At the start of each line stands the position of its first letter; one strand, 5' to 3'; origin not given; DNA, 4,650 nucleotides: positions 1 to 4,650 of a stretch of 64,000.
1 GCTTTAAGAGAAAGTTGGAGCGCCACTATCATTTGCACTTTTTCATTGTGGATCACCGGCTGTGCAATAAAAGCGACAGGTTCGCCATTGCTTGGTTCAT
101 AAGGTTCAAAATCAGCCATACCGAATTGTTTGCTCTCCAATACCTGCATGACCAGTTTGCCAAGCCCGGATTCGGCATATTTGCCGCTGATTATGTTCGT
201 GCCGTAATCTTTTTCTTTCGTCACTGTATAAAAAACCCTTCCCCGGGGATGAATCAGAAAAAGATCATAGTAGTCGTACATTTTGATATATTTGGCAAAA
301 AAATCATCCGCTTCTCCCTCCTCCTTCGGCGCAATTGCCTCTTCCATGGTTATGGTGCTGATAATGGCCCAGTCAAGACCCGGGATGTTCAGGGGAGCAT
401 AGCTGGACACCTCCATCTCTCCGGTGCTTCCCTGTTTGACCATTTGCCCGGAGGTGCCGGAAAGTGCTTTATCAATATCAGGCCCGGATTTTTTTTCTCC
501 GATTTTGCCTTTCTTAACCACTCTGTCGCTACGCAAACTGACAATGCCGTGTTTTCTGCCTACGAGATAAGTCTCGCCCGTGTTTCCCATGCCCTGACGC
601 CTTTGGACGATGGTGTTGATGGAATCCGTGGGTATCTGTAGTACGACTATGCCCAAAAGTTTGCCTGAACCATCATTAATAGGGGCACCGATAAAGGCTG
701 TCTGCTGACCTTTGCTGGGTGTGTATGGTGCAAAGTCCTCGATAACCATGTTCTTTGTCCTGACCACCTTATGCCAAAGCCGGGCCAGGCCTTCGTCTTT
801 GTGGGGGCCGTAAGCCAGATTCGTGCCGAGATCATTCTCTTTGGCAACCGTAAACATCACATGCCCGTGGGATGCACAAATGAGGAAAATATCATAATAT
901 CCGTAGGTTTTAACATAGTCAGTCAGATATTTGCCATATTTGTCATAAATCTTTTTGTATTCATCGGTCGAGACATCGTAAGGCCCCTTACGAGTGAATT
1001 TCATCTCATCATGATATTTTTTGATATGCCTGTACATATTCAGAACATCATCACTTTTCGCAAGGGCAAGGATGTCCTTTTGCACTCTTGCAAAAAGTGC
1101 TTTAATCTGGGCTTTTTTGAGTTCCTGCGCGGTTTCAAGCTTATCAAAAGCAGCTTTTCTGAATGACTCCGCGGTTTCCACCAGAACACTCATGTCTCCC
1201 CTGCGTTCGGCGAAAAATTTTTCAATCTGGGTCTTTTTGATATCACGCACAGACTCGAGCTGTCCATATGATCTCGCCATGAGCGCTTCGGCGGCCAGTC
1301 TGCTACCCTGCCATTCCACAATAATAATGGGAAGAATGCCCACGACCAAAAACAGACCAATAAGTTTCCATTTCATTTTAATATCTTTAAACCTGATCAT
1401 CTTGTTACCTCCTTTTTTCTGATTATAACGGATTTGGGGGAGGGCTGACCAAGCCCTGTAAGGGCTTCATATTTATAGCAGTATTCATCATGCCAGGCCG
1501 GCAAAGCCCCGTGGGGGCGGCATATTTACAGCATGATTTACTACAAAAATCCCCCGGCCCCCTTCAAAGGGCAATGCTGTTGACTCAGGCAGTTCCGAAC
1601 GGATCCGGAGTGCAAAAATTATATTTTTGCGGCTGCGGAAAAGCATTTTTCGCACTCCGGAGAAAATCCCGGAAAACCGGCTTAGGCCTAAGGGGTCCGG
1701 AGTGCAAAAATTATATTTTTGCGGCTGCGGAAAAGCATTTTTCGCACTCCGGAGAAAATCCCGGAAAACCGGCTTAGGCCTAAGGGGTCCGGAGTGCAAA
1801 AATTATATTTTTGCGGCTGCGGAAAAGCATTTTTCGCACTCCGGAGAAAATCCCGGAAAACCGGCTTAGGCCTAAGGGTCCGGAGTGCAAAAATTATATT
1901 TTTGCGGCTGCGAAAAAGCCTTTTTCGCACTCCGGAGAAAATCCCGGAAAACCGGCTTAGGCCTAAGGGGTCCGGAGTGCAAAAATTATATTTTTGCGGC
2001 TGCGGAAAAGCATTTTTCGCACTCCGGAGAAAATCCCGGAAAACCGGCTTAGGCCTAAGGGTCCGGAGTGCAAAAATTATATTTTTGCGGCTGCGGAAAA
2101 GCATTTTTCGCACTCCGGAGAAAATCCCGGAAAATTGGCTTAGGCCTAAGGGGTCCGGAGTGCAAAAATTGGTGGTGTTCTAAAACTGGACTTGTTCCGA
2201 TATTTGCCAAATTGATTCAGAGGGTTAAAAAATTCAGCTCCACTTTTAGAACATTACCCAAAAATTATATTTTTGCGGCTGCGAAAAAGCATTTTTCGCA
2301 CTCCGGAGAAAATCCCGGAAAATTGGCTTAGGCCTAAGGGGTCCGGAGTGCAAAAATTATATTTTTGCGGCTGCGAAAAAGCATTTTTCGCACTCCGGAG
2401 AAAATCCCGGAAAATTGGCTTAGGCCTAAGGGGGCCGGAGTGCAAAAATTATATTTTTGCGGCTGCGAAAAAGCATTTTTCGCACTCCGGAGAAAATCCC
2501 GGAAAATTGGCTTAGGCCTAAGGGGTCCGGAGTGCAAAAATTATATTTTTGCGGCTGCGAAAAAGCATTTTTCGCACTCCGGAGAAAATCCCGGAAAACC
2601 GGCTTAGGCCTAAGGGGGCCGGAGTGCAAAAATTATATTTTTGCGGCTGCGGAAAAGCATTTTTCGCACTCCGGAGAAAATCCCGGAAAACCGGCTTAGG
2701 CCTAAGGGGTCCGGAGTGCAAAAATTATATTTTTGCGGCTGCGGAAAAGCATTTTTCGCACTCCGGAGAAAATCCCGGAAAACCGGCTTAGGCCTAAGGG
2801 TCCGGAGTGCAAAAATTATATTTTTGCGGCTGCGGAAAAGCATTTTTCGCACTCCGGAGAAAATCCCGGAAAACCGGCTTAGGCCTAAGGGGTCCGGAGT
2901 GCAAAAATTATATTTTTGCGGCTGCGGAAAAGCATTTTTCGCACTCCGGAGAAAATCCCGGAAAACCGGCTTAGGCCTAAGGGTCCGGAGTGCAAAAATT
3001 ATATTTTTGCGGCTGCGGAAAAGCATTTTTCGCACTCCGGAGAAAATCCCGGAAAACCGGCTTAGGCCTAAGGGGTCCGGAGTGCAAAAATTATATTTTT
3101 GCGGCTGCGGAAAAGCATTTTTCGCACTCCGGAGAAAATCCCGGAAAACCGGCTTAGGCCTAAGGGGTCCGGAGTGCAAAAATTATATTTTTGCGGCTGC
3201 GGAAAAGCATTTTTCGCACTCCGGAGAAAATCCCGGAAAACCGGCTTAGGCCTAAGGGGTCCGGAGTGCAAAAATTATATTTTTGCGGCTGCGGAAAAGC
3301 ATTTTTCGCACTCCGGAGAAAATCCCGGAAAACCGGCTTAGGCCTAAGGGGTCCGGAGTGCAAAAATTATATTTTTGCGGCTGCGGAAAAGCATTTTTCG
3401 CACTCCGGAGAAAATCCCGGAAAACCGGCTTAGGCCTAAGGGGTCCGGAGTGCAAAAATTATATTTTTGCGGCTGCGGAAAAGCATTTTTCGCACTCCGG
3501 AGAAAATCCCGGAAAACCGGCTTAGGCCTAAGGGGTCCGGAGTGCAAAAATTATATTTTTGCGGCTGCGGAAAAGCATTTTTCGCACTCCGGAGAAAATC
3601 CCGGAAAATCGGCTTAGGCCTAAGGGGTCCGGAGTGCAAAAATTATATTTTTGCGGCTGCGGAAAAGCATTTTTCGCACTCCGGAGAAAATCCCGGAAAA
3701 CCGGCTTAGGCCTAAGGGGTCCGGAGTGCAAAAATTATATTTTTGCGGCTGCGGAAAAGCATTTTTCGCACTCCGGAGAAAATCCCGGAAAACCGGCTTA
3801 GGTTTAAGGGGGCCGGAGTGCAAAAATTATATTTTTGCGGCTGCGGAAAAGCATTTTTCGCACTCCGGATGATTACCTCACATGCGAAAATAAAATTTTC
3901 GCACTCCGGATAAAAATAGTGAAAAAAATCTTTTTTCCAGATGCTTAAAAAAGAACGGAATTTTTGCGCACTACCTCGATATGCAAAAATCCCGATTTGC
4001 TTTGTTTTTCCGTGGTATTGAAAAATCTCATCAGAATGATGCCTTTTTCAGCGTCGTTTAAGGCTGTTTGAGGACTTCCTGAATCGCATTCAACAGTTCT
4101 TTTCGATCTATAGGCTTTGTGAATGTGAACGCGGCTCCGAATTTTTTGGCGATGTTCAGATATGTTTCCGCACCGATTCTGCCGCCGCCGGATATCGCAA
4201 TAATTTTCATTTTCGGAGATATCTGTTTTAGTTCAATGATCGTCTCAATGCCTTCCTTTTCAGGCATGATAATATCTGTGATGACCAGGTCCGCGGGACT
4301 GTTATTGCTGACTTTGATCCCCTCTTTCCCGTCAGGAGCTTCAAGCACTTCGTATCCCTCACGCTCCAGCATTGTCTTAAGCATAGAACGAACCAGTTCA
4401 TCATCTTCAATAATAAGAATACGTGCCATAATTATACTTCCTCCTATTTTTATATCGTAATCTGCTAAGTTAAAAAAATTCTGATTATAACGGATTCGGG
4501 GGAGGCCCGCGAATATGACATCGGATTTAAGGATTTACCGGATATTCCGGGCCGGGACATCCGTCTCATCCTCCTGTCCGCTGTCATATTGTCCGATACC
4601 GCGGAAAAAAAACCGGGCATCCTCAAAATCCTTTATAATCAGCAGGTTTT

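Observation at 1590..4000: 92-bp hairpin-unit tandem array (~25 copies) with higher-order structure and an internal mini-insertion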

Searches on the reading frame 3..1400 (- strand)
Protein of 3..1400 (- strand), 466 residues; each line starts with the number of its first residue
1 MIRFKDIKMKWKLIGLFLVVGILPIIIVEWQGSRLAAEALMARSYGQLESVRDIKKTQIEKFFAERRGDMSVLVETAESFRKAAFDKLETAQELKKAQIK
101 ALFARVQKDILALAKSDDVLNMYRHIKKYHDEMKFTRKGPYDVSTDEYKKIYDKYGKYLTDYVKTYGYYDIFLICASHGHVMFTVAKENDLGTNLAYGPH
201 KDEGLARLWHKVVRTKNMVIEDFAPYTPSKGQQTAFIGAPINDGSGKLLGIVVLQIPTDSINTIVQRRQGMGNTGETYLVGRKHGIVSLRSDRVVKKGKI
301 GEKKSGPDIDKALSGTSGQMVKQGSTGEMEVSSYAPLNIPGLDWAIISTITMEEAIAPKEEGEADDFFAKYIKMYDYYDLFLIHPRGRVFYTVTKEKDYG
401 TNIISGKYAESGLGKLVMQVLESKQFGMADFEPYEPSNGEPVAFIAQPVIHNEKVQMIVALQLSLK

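Call 22: search_protein_families(library=pfam, proteins=[window:3-1400:-])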
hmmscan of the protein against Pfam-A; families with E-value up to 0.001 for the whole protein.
window:3-1400:- (466 aa): 1 family
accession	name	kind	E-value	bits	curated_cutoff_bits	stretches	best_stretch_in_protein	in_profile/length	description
PF02743.24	dCache_1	-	2.3e-14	53.9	45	1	99-348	22-239/240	Cache domain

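Call 34: find_homologous_proteins(query=window:3-1400:-, max_evalue=1e-30)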
Query window:3-1400:- (466 aa): 732 proteins with E <= 1e-30 among 7397 candidates; the best 120 are listed.
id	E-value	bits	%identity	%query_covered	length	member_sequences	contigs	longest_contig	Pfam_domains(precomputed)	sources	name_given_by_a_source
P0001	3.7e-210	717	49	100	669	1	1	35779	-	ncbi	-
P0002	3.0e-181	621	47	100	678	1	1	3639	PF02743.25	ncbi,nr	ncbi:MAG: hypothetical protein GY859_36825, partial [Desulfobacterales bacterium]|nr:hypothetical pr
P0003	2.6e-170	585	67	77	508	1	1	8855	PF02743.25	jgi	-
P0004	4.8e-167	575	52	100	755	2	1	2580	PF00672.31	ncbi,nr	ncbi:MAG: methyl-accepting chemotaxis protein, partial [Desulfobulbaceae bacterium]|nr:methyl-accept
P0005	1.9e-163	563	54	99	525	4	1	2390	PF02743.25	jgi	jgi:methyl-accepting chemotaxis protein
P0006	6.9e-148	511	49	100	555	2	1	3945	PF02743.25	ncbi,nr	ncbi:MAG TPA: hypothetical protein VKN82_08085, partial [Desulfohalobiaceae bacterium]|nr:hypothetic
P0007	3.2e-146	506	49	97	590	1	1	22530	PF02743.25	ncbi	ncbi:MAG: cache domain-containing protein, partial [Pseudomonadota bacterium]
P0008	1.0e-145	504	46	100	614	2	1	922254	PF02743.25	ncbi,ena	-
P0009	1.3e-144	501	57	76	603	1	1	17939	PF00672.31,PF02743.25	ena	-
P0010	2.5e-142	493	47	99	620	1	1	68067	PF02743.25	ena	-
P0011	5.1e-142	492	51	92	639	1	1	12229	PF02743.25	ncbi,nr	ncbi:MAG: cache domain-containing protein, partial [Phycisphaerales bacterium]|nr:cache domain-conta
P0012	2.8e-139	483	46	100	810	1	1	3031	PF00015.27,PF00672.31,PF02743.25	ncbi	ncbi:methyl-accepting chemotaxis protein, partial [Desulfopila aestuarii]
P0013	9.7e-139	481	47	99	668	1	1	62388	PF02743.25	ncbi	ncbi:MAG: cache domain-containing protein, partial [Phycisphaerales bacterium]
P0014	1.1e-137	478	47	100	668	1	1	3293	PF00672.31,PF02743.25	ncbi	ncbi:MAG: methyl-accepting chemotaxis protein, partial [Desulfobacteraceae bacterium]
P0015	2.9e-136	473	47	99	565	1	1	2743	PF02743.25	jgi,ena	-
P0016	2.5e-135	470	51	91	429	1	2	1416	PF02743.25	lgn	-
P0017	1.9e-134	467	45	99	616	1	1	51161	PF02743.25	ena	-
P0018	3.4e-133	463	44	99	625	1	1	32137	PF02743.25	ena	-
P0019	6.4e-133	462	47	99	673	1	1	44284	PF02743.25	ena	-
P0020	8.5e-132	458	48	100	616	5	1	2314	PF02743.25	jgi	-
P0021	1.3e-131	458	44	96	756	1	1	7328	PF00015.27,PF02743.25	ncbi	ncbi:MAG: methyl-accepting chemotaxis protein, partial [Desulfobacteraceae bacterium]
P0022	7.1e-130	452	46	99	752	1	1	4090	PF00015.27,PF00672.31,PF02743.25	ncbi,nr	ncbi:MAG: methyl-accepting chemotaxis protein, partial [Gammaproteobacteria bacterium]|nr:methyl-acc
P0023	4.0e-129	450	44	99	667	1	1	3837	PF00672.31,PF02743.25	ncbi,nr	ncbi:MAG: cache and HAMP domain-containing protein, partial [Desulfococcus multivorans]|nr:cache and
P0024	6.3e-129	449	48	92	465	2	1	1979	PF02743.25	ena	-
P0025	6.5e-129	449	46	99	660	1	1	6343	PF00672.31,PF02743.25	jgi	-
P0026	8.5e-128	445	45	98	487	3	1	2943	PF02743.25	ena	-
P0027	3.8e-126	440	45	100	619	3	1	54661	PF02743.25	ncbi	-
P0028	5.3e-126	439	63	61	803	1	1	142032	PF00015.27,PF00672.31,PF02743.25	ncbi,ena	-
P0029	1.4e-125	438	43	99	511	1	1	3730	PF02743.25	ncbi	ncbi:MAG: hypothetical protein ACQEQS_11160, partial [Thermodesulfobacteriota bacterium]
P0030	1.5e-124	435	45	99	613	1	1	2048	PF02743.25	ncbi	ncbi:MAG: cache domain-containing protein, partial [Desulfatiglandales bacterium]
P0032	2.0e-123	431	45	100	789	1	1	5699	PF00015.27,PF00672.31,PF02743.25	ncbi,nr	ncbi:MAG: methyl-accepting chemotaxis protein, partial [Proteobacteria bacterium]|nr:methyl-acceptin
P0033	1.6e-121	425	54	72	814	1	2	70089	PF00015.27,PF00672.31,PF02743.25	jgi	jgi:methyl-accepting chemotaxis protein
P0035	2.4e-120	421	44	98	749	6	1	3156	PF00015.27,PF02743.25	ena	-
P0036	3.4e-118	414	40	99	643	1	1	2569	PF02743.25,PF24388.2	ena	-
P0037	2.5e-117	411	42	99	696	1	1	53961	PF02743.25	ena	-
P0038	4.3e-117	410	44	96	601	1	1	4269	PF02743.25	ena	-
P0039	2.9e-116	407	49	79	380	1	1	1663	PF02743.25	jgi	-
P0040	7.0e-115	403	44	95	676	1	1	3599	PF02743.25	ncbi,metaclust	ncbi:hypothetical protein LCGC14_1537170, partial [marine sediment metagenome]|metaclust:status=acti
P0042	2.2e-112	394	42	99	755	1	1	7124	PF00672.31,PF02743.25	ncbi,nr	ncbi:MAG: methyl-accepting chemotaxis protein, partial [Candidatus Hydrogenedentes bacterium]|nr:met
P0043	7.5e-112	393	43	99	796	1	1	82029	PF02743.25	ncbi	ncbi:MAG: methyl-accepting chemotaxis protein, partial [candidate division Zixibacteria bacterium]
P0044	8.4e-111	389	47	77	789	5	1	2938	PF00015.27,PF02743.25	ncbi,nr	ncbi:MAG TPA: methyl-accepting chemotaxis protein, partial [Thermodesulforhabdus norvegica]|nr:methy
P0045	9.7e-111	389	44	99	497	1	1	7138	PF02743.25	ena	-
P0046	9.8e-111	389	42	100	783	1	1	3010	PF00015.27,PF00672.31,PF02743.25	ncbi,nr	ncbi:MAG: methyl-accepting chemotaxis protein, partial [Desulfamplus sp.]|nr:methyl-accepting chemot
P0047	1.8e-110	388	48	83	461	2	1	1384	PF02743.25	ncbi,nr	ncbi:MAG: methyl-accepting chemotaxis protein, partial [Gammaproteobacteria bacterium]|nr:methyl-acc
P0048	2.0e-110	388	42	100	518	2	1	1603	PF02743.25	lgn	-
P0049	3.4e-110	387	42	98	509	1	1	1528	PF02743.25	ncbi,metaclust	ncbi:hypothetical protein LCGC14_2470510, partial [marine sediment metagenome]|metaclust:status=acti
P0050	5.6e-110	386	41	99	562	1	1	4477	PF02743.25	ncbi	-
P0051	7.9e-110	386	40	99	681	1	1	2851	PF00672.31,PF02743.25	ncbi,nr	ncbi:MAG: cache and HAMP domain-containing protein, partial [Desulfuromonadales bacterium]|nr:cache 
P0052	2.1e-109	385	48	76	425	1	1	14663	PF02743.25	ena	-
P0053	8.8e-109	383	45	99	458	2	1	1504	PF02743.25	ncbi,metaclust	ncbi:hypothetical protein LCGC14_2494200, partial [marine sediment metagenome]|metaclust:status=acti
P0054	1.3e-108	382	44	89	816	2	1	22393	PF00015.27,PF02743.25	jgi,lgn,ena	-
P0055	2.4e-108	381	36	100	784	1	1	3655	PF00672.31,PF02743.25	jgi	-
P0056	5.0e-108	380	47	94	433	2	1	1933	PF02743.25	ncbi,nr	ncbi:MAG: cache domain-containing protein, partial [Desulfobulbaceae bacterium]|nr:cache domain-cont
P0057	6.9e-108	380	37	91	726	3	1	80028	PF02743.25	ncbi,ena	-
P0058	8.2e-108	379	46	85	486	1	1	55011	PF02743.25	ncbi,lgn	-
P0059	1.9e-107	378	41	99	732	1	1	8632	PF00015.27,PF02743.25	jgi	-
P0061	8.3e-107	376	38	100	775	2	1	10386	PF00672.31,PF02743.25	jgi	-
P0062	1.0e-106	376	50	69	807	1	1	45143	PF00015.27,PF00672.31,PF02743.25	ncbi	-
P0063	1.5e-106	375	40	96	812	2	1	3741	PF00015.27,PF02743.25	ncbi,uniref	ncbi:methyl-accepting chemotaxis protein, partial [Neptuniibacter sp.]|uniref:methyl-accepting chemo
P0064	1.3e-105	372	40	100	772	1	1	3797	PF00672.31,PF02743.25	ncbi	-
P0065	8.5e-105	369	43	100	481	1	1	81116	PF02743.25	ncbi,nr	ncbi:MAG: cache domain-containing protein, partial [SAR324 cluster bacterium]|nr:cache domain-contai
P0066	1.2e-104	369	44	83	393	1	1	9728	PF02743.25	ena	-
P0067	1.8e-104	368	47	80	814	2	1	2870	PF00015.27,PF02743.25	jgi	jgi:methyl-accepting chemotaxis protein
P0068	2.8e-104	368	41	95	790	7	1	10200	PF00015.27,PF02743.25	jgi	-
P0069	3.0e-104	368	41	100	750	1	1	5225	PF00672.31,PF02743.25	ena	-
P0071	1.6e-103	365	41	99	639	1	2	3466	PF02743.25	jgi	-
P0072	2.0e-103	365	48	80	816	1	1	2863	PF00015.27,PF02743.25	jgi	jgi:methyl-accepting chemotaxis protein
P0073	3.6e-103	364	43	99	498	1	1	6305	PF02743.25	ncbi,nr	ncbi:MAG: cache domain-containing protein, partial [Nitrospinota bacterium]|nr:cache domain-containi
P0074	6.8e-103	363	33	99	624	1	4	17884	PF02743.25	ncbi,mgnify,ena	mgnify:CR=1 FL=1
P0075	2.2e-102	361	41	97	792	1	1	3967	PF00015.27,PF02743.25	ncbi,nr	ncbi:MAG: methyl-accepting chemotaxis protein, partial [Planctomycetes bacterium]|nr:methyl-acceptin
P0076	2.5e-102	361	46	71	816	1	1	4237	PF00015.27,PF02743.25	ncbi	ncbi:MAG: methyl-accepting chemotaxis protein [Thermodesulfobacteriota bacterium]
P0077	5.3e-101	357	48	68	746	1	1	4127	PF00015.27,PF00672.31,PF02743.25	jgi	-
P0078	5.2e-100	354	47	69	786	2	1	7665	PF00015.27,PF00672.31,PF02743.25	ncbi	-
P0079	8.6e-100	353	41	99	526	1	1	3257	PF02743.25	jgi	-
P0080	4.4e-99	351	37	92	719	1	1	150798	PF00672.31,PF02743.25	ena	-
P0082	3.5e-98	348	40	69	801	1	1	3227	PF00672.31,PF02743.25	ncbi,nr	ncbi:MAG: methyl-accepting chemotaxis protein, partial [Gammaproteobacteria bacterium]|nr:methyl-acc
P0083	4.4e-97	344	31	99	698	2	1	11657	PF02743.25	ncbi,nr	ncbi:MAG: hypothetical protein HOM07_12565, partial [Rhodospirillaceae bacterium]|nr:hypothetical pr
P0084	6.7e-97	343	43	92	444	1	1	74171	PF02743.25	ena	-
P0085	8.1e-97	343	36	98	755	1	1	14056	PF00672.31,PF02743.25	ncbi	-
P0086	1.0e-96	343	41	97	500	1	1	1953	PF02743.25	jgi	jgi:methyl-accepting chemotaxis protein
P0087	1.2e-96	342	38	99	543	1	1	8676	PF02743.25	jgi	-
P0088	1.4e-96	342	44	88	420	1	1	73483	PF02743.25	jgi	jgi:methyl-accepting chemotaxis protein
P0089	5.3e-96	340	40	98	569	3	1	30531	PF02743.25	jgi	-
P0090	1.0e-94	336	52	67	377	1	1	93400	PF02743.25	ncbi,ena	-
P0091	1.2e-94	336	31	99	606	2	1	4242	PF02743.25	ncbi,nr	ncbi:MAG: cache domain-containing protein, partial [Alphaproteobacteria bacterium]|nr:cache domain-c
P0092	1.1e-93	333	50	63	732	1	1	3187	PF00015.27,PF00672.31,PF02743.25,PF04108.18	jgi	jgi:methyl-accepting chemotaxis protein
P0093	1.5e-93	332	41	99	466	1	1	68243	PF02743.25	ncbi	-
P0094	7.8e-92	327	47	67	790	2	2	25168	PF00015.27,PF00672.31,PF02743.25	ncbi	ncbi:methyl-accepting chemotaxis protein [Candidatus Magnetomoraceae bacterium gMMP-15]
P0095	2.1e-91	325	51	67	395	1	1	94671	PF02743.25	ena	-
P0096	6.2e-91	324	37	75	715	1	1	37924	PF02743.25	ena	-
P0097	8.9e-91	323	42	84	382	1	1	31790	PF02743.25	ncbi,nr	ncbi:MAG: hypothetical protein GY694_05970, partial [Gammaproteobacteria bacterium]|nr:hypothetical 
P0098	1.6e-90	322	40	90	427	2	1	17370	PF02743.25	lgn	-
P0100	2.3e-90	322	47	67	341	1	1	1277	PF02743.25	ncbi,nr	ncbi:MAG: hypothetical protein GY832_41675, partial [Chloroflexi bacterium]|nr:hypothetical protein 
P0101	4.9e-90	321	37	92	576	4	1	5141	PF02743.25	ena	-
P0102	7.6e-90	320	33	100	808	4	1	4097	PF00015.27,PF00672.31,PF02743.25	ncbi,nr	ncbi:MAG: HAMP domain-containing protein, partial [Candidatus Competibacteraceae bacterium]|nr:HAMP 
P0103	9.4e-90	320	35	99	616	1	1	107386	PF02743.25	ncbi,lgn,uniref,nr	ncbi:cache domain-containing protein [Vibrio mexicanus]|uniref:cache domain-containing protein n=1 T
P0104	2.2e-89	319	56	47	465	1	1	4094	PF02743.25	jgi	-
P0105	4.0e-88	314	47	71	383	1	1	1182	PF02743.25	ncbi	-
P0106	4.5e-88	314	49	68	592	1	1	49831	PF00672.31,PF02743.25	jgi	-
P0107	2.7e-87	312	37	99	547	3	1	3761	PF02743.25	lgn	-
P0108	3.1e-87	312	46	71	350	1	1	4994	PF02743.25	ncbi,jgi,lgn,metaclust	metaclust:\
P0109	4.4e-87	311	41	83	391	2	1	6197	PF02743.25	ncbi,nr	ncbi:MAG: hypothetical protein GY749_17695 [Desulfobacteraceae bacterium]|nr:hypothetical protein [D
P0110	5.6e-87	311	49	60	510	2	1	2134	PF00015.27,PF00672.31,PF02743.25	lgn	-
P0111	3.2e-86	308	44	80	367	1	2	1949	PF02743.25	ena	-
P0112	2.9e-85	305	47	63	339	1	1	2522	PF02743.25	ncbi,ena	-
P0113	3.3e-85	305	55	54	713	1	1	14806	PF00015.27,PF02743.25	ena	-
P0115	2.0e-84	302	33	98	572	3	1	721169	PF02743.25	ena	-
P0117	2.2e-83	299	46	68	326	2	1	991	PF02743.25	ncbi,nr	ncbi:MAG: methyl-accepting chemotaxis protein, partial [Deltaproteobacteria bacterium]|nr:methyl-acc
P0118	4.3e-83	298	56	45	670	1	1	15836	PF00015.27,PF02743.25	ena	-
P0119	1.2e-82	296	45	64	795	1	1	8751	PF00015.27,PF00672.31,PF02743.25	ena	-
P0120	1.6e-82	296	44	68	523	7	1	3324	PF02743.25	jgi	-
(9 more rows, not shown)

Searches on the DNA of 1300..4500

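Call 66: search_rna_families(source=window, start=1300, end=4500, threshold=evalue, max_evalue=1)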
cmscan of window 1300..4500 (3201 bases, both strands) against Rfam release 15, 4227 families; matches with E-value up to 1: 7.
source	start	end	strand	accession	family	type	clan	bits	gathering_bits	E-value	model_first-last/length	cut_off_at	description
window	3721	3776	+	RF00693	mir-147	Gene; miRNA;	-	21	57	0.52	1-78/78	no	mir-147 microRNA precursor family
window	1605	1660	+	RF00693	mir-147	Gene; miRNA;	-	21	57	0.52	1-78/78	no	mir-147 microRNA precursor family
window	1972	2027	+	RF00693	mir-147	Gene; miRNA;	-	21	57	0.52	1-78/78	no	mir-147 microRNA precursor family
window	2063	2118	+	RF00693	mir-147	Gene; miRNA;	-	21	57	0.52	1-78/78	no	mir-147 microRNA precursor family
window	3812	3962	+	RF01264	snR83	Gene; snRNA; snoRNA; HACA-box;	CL00023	19.5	75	0.19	1-308/308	no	Small nucleolar RNA snR83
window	2021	2114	+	RF02978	folP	Cis-reg;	-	19.4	99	0.92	1-102/102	no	folP RNA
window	2760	2853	+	RF02978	folP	Cis-reg;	-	19.4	99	0.92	1-102/102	no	folP RNA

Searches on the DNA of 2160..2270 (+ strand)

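Call 27: search_dna_similar(query=window:2160-2270:+, collection=plasmids, mode=distant, max_rows=10)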
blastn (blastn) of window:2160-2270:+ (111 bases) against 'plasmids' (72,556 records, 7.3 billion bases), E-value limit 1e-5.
No match.
